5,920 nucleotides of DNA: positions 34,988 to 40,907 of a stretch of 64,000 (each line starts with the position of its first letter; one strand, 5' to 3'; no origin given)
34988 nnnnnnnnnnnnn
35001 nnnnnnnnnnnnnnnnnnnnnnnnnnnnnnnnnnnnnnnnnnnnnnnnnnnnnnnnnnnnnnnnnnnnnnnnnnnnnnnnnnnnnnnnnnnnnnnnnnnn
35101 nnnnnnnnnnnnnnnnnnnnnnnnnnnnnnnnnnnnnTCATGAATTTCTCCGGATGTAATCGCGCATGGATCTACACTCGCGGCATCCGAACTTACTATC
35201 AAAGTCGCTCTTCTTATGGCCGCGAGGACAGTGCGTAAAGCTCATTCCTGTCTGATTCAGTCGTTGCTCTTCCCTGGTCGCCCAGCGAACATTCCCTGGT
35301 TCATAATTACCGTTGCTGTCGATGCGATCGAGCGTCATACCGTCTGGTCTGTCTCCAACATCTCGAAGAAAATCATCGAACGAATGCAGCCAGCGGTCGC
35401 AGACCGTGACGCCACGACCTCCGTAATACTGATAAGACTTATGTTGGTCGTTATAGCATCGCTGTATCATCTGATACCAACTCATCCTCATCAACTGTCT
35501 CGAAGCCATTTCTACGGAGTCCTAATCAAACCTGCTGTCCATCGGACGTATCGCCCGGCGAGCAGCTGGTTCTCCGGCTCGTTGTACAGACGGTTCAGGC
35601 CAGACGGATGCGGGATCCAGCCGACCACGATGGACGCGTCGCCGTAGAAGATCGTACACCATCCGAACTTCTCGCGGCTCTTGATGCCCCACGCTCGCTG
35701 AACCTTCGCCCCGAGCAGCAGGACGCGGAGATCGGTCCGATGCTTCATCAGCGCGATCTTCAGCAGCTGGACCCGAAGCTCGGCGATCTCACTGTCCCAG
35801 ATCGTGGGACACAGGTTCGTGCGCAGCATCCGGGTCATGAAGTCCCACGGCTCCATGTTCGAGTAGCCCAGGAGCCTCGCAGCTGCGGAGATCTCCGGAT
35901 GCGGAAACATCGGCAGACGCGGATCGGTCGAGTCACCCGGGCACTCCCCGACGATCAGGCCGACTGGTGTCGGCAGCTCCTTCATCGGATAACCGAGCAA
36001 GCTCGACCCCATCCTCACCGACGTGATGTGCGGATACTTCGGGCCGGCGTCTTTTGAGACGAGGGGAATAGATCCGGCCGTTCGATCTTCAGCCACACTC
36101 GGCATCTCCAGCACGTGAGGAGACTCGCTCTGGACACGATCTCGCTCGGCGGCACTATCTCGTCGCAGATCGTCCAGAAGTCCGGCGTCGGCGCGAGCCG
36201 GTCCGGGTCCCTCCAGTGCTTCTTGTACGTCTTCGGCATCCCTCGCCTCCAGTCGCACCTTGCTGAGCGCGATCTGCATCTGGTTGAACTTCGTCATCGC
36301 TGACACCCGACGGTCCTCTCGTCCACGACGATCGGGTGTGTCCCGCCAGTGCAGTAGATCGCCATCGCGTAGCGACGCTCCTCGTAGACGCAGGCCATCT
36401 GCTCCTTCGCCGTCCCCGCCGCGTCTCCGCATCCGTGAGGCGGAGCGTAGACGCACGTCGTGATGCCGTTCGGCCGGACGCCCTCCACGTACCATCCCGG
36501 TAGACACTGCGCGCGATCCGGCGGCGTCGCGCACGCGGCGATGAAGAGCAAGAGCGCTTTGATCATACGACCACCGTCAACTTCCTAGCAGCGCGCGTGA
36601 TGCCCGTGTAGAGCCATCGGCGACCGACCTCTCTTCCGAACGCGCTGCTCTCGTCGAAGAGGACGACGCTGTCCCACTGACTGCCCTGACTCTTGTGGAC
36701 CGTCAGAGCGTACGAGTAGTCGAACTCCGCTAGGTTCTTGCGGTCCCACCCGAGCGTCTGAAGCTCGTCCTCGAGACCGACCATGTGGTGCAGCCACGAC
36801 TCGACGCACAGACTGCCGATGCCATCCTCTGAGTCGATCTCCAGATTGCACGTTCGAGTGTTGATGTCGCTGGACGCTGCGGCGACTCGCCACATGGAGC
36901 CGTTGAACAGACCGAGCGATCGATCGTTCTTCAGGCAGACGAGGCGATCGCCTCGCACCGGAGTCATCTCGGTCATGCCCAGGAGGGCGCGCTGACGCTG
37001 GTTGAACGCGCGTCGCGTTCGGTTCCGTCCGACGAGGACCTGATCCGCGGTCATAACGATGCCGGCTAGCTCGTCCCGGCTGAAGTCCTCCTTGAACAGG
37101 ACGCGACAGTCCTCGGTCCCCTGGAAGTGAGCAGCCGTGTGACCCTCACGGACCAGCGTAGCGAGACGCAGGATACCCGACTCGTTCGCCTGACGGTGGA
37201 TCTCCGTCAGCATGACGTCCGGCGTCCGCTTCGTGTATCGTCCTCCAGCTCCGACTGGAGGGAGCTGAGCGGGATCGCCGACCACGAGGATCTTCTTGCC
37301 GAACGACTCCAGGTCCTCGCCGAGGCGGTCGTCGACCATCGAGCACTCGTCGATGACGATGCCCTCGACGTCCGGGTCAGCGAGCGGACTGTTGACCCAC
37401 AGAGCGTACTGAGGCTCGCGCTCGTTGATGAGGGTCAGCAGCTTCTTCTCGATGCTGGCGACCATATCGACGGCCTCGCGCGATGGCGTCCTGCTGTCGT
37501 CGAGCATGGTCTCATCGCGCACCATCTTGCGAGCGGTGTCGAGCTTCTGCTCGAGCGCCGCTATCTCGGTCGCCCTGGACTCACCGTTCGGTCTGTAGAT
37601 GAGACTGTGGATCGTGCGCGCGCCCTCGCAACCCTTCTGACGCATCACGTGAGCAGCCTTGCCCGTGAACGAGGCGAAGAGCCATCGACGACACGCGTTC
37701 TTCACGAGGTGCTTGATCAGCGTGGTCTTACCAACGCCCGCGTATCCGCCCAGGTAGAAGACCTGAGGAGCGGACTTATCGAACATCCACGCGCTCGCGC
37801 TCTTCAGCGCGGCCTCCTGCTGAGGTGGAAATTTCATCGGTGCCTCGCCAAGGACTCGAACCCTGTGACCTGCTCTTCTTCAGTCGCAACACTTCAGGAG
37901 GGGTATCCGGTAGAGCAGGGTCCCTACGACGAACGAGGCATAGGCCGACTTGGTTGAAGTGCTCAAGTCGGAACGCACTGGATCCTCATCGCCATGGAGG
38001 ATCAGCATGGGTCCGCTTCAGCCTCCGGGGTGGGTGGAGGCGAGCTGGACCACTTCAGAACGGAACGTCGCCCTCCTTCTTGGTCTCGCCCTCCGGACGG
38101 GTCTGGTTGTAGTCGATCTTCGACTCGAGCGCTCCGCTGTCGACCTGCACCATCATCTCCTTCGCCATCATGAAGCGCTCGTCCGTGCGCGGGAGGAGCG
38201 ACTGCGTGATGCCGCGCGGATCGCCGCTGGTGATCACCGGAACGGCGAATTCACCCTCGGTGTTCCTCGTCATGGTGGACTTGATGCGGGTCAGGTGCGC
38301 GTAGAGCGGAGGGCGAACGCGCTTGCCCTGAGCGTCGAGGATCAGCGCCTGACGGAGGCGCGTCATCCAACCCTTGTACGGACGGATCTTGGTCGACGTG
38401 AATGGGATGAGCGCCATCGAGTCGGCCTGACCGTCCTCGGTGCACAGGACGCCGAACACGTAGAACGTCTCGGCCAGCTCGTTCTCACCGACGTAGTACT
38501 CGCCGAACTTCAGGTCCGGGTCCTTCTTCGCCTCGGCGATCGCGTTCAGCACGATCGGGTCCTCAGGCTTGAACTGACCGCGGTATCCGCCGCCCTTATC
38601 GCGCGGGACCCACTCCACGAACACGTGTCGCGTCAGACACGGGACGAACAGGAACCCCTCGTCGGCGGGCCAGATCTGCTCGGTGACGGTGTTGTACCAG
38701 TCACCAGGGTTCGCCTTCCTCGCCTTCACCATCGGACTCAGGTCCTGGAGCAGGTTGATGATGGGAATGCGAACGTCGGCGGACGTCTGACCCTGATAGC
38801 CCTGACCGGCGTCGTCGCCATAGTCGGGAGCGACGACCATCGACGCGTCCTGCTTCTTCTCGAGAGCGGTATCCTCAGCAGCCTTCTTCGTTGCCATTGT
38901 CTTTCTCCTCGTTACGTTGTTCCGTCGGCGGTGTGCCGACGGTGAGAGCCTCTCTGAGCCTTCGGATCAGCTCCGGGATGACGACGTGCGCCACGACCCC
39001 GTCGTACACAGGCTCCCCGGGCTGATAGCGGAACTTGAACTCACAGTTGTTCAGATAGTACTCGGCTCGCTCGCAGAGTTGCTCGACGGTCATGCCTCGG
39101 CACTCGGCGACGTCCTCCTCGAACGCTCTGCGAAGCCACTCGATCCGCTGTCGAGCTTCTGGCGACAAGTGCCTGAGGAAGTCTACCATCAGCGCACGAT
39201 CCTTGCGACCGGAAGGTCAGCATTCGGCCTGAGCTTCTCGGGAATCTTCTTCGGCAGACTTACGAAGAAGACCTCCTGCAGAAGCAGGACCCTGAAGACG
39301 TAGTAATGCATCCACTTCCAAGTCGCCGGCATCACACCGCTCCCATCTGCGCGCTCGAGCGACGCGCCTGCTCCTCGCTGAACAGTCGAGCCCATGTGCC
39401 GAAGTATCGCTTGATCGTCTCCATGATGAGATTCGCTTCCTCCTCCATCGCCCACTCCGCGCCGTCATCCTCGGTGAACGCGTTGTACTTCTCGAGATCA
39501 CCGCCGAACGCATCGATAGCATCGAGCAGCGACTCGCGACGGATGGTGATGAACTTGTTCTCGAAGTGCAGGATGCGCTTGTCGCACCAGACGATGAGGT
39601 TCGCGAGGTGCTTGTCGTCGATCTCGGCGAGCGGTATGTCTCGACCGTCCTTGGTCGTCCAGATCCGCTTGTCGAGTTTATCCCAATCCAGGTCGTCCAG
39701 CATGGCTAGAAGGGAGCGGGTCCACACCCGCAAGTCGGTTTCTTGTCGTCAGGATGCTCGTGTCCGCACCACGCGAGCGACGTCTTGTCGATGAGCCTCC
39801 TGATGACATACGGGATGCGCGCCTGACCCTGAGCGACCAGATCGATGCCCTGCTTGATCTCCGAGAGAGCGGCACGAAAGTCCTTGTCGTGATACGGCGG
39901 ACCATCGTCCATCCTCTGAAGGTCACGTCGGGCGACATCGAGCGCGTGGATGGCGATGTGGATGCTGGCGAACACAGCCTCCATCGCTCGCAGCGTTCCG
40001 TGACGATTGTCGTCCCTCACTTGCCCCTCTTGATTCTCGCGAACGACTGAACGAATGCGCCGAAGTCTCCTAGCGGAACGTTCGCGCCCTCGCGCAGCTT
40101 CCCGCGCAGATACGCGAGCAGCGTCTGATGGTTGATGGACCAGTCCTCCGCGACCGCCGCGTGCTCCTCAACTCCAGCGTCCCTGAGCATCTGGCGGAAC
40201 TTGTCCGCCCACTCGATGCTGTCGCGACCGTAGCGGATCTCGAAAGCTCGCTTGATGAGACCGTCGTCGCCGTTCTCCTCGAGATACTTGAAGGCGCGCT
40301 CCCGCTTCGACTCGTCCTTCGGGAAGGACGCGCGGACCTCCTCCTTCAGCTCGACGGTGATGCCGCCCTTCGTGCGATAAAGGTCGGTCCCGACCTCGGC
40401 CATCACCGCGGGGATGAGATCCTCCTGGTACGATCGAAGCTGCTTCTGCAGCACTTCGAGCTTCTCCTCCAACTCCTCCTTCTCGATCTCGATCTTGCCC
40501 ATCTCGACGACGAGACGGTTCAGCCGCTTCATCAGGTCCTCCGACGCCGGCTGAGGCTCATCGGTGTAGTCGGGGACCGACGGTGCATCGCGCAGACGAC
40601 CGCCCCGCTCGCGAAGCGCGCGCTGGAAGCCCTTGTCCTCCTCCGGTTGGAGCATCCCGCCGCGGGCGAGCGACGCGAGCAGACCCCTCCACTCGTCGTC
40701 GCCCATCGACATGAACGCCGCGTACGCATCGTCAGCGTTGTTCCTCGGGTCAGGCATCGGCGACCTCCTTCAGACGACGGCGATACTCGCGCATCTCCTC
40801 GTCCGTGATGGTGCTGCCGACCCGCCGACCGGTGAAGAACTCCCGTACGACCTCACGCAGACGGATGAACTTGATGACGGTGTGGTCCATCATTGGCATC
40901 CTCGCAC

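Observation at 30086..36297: Candidate thymine-replacement / thymidine-hypermodification gene set (core 30086-36297, plus dCMP deaminase and a TS-fold enzyme at 24630-26390)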

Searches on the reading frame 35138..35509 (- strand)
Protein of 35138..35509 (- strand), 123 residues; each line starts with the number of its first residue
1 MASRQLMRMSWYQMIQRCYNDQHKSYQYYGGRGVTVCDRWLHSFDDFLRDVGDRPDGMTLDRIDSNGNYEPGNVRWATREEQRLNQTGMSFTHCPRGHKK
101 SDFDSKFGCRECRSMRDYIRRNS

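Call 3: search_protein_families(library=pfam, max_evalue=0.1, proteins=[window:35138-35509:-])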
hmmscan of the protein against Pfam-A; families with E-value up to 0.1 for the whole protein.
window:35138-35509:- (123 aa): 0 families

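Call 4: search_protein_families(library=phrogs, max_evalue=0.01, proteins=[window:35138-35509:-])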
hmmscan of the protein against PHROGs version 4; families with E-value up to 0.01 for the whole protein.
window:35138-35509:- (123 aa): 11 families
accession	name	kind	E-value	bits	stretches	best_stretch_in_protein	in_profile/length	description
phrog_3377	-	DNA, RNA and nucleotide metabolism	9.9e-37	127.7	1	4-88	11-96/196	HNH endonuclease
phrog_374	-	DNA, RNA and nucleotide metabolism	7.1e-36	125.2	1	10-100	275-367/617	HNH endonuclease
phrog_8790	-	DNA, RNA and nucleotide metabolism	9.6e-34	118.4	1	10-88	28-105/241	restriction endonuclease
phrog_2081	-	DNA, RNA and nucleotide metabolism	2e-28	100.7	1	6-115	104-228/433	HNH endonuclease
phrog_953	-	DNA, RNA and nucleotide metabolism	1.2e-14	55.4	1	11-107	228-327/420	HNH endonuclease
phrog_826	-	DNA, RNA and nucleotide metabolism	3.1e-06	28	1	50-121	120-203/281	HNH endonuclease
phrog_4578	-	DNA, RNA and nucleotide metabolism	5.1e-05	24.2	1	51-88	23-61/130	HNH endonuclease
phrog_28742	-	unknown function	0.00019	22.7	1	7-86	23-105/165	-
phrog_1492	-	DNA, RNA and nucleotide metabolism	0.0019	18.4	1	51-117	123-204/414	HNH endonuclease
phrog_3322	-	DNA, RNA and nucleotide metabolism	0.0062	17.4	1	49-79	98-127/162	endonuclease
phrog_3118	-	DNA, RNA and nucleotide metabolism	0.007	16.9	1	42-79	56-90/287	HNH endonuclease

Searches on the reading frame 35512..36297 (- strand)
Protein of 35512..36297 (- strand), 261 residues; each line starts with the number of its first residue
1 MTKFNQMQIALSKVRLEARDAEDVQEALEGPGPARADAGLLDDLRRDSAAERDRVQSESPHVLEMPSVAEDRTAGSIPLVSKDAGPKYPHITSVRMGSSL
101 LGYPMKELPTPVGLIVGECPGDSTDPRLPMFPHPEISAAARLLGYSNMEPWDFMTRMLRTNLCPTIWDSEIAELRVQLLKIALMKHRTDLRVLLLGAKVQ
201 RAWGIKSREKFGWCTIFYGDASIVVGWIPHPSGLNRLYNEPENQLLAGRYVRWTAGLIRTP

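Call 3: search_protein_families(library=pfam, max_evalue=0.1, proteins=[window:35512-36297:-])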
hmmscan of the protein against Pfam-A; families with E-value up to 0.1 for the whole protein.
window:35512-36297:- (261 aa): 0 families

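Call 4: search_protein_families(library=phrogs, max_evalue=0.01, proteins=[window:35512-36297:-])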
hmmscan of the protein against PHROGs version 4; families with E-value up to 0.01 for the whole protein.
window:35512-36297:- (261 aa): 1 family
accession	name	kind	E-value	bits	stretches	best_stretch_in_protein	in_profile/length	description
phrog_12275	-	unknown function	1.2e-14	55.4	1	114-248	5-144/168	-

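Call 23: search_solved_structures(query=window:35512-36297:-, max_evalue=1, show_alignments=2)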
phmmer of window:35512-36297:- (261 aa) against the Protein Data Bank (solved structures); distinct sequences matched with E-value up to 1: 1.
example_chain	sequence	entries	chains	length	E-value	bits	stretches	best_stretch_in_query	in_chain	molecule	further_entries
3bil_A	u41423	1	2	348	0.00026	23.6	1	109-228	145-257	Probable LacI-family transcriptional regulator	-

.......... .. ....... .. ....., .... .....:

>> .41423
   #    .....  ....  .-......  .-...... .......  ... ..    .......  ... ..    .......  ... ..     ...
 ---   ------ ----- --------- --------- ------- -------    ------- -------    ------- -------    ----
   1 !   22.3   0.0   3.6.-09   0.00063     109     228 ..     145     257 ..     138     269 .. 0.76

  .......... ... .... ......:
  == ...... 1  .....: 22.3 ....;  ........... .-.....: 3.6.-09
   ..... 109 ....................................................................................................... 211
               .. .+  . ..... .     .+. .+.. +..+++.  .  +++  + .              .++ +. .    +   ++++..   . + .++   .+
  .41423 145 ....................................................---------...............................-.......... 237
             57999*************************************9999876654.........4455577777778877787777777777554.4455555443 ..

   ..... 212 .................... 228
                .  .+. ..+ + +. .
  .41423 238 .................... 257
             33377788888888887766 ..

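Call 43: find_homologous_proteins(query=window:35512-36297:-, max_evalue=0.001)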
Query window:35512-36297:- (261 aa): 8 proteins with E <= 0.001 among 1311 candidates.
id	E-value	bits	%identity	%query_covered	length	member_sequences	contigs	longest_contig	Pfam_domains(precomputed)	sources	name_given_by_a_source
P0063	6.6e-174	594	100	100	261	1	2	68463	-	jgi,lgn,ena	-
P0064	6.9e-64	234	60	66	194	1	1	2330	-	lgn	-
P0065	3.5e-55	205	43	98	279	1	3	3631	-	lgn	-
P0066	1.0e-47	181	42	98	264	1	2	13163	-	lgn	-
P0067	1.3e-35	141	42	64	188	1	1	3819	-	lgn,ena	-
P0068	7.8e-30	122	43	64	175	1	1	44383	-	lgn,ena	-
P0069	5.7e-29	119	36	66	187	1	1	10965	-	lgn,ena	-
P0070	1.3e-28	118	43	64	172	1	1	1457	-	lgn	-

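Call 46: search_solved_structures(query=A2, max_evalue=10, show_alignments=3)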
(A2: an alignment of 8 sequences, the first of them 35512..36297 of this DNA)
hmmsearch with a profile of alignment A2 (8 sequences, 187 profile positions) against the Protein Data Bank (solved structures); distinct sequences matched with E-value up to 10: 1.
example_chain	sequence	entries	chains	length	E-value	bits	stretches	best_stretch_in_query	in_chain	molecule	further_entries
3bil_A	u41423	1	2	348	0.74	12.4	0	34-83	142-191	Probable LacI-family transcriptional regulator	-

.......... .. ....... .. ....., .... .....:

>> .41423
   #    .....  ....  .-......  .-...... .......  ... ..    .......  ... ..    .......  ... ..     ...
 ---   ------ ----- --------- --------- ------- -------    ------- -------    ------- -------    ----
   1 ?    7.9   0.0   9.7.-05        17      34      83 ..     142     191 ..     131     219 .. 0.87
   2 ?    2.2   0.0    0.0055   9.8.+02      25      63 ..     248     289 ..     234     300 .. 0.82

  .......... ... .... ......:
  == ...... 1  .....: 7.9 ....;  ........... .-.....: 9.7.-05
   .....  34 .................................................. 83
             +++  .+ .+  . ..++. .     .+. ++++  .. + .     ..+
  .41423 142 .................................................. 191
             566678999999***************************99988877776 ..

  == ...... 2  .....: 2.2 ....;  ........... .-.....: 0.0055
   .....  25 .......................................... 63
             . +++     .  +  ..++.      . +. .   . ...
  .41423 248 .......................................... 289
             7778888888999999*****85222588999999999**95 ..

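Call 57: predict_structure(alignment_id=A2)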
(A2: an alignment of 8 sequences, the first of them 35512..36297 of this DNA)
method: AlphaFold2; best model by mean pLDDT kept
length: 261 residues; sequences in the alignment: 8
mean_pLDDT: 70.1   pTM: 0.63
mean pLDDT of the five models: 70.1, 69.9, 69.6, 69.3, 69.1
residues with pLDDT >= 90: 87; 70-90: 55; 50-70: 46; < 50: 73
segments of 3 or more residues with pLDDT < 50: 15-85
pLDDT, mean of each block of 10 residues (from residue 1): 57 49 43 34 41 32 30 28 50 69 69 89 63 72 90 87 89 94 83 95 94 93 94 85 96 94 85
secondary structure, 60 per line:
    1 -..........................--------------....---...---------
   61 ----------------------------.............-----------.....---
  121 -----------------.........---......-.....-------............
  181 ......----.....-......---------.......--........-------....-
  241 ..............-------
elements in order: H2-27 H42-45 H89-101 E113-117 H138-146 H150-155 E157-161 H169-186 E191-195 H197-202 E212-218 E221-228 H236-239 H241-254

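Call 61: fold_search(model_id=the predicted structure, library=pdb)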
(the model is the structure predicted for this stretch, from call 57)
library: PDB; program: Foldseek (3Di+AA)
matches with E <= 10: 826; with E <= 0.001: 25
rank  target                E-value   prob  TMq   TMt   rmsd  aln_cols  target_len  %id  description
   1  4jgc_A                5.7e-06  1.00  0.45  0.57   4.3       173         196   14  Human TDG N140A mutant IN A COMPLEX WITH 5-carboxylcytosine (5caC) (released 2013-05-29)
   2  1mug                  6.1e-06  1.00  0.39  0.58   4.6       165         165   17  G:T/U MISMATCH-SPECIFIC DNA GLYCOSYLASE FROM E.COLI (released 1998-07-15)
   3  3ufj_A                6.9e-06  1.00  0.44  0.60   4.3       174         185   15  Human Thymine DNA Glycosylase Bound to Substrate Analog 2'-fluoro-2'-deoxyuridine (released 2012-04-25)
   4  3uo7_B                7.3e-06  1.00  0.42  0.59   4.7       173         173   16  Crystal structure of Human Thymine DNA Glycosylase Bound to Substrate 5-carboxylcytosine (released 2012-02-15)
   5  6u15_A                1.0e-05  1.00  0.46  0.59   4.1       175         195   14  Human thymine DNA glycosylase N140A mutant bound to DNA with 2'-F-5-carboxyl-dC substrate analog (released 2019-11-20)
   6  4z7z_A                1.2e-05  1.00  0.45  0.58   4.1       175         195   14  Structure of the enzyme-product complex resulting from TDG action on a GT mismatch in the presence of excess base (released 2015-09-16)
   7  4z7b_A                1.4e-05  1.00  0.45  0.59   4.1       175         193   14  Structure of the enzyme-product complex resulting from TDG action on a GfC mismatch (released 2015-09-16)
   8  6u16_A                1.4e-05  1.00  0.45  0.57   4.1       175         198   14  Human thymine DNA glycosylase N140A mutant bound to DNA with 5-carboxyl-dC substrate (released 2019-11-20)
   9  3uob_A                1.5e-05  1.00  0.43  0.59   4.6       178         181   14  Crystal structure of Human Thymine DNA Glycosylase Bound to Substrate Analog 2'-deoxy-2'-beta-fluoro-cytidine (released 2012-02-15)
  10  4fnc_A                1.8e-05  1.00  0.45  0.58   4.1       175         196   14  Human TDG in a post-reactive complex with 5-hydroxymethyluracil (5hmU) (released 2012-09-19)
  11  4z3a_A                2.1e-05  1.00  0.45  0.58   4.1       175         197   14  Acetate-free structure of the enzyme-product complex resulting from TDG action on a GU mismatch (released 2015-09-16)
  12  4xeg_A                2.1e-05  1.00  0.45  0.57   4.2       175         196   14  Structure of the enzyme-product complex resulting from TDG action on a G/hmU mismatch (released 2015-09-09)
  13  5cys_A                2.9e-05  1.00  0.44  0.55   4.3       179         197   12  Structure of the enzyme-product complex resulting from TDG action on a GcaC mismatch (released 2015-09-16)
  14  1mtl_A                2.9e-05  1.00  0.38  0.57   6.0       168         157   16  Non-productive MUG-DNA complex (released 2002-09-27)
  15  3uo7_A                3.1e-05  1.00  0.44  0.60   4.3       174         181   14  Crystal structure of Human Thymine DNA Glycosylase Bound to Substrate 5-carboxylcytosine (released 2012-02-15)
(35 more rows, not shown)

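Call 88: search_protein_families(library=padloc, max_evalue=0.01, proteins=[window:35512-36297:-])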
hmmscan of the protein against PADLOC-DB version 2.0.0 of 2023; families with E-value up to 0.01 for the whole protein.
window:35512-36297:- (261 aa): 0 families

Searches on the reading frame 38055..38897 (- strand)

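Call 8: search_protein_families(library=pfam, max_evalue=0.01, proteins=[window:38055-38897:-])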
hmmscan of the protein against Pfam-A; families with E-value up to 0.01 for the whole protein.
window:38055-38897:- (280 aa): 1 family
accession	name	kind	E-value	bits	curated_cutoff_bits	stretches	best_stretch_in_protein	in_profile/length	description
PF23977.1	Pam3_Gp34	-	2.5e-46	158.9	27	1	21-256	8-233/235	Pam3 phage gp34-like protein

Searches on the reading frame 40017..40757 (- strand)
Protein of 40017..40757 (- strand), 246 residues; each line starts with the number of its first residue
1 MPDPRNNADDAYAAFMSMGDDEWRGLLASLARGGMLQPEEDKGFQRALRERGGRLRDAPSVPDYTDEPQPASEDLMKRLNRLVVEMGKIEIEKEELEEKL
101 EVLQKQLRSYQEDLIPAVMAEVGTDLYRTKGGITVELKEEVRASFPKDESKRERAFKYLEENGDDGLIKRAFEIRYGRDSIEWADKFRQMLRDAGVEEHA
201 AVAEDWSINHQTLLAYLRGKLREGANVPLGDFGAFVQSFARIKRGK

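Call 8: search_protein_families(library=pfam, max_evalue=0.01, proteins=[window:40017-40757:-])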
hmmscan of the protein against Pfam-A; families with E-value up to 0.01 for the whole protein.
window:40017-40757:- (246 aa): 1 family
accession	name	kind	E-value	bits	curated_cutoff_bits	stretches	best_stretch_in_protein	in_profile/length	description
PF23984.1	DUF7307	-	8.3e-22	77.9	27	1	79-243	2-128/129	Pam3 gp33-like protein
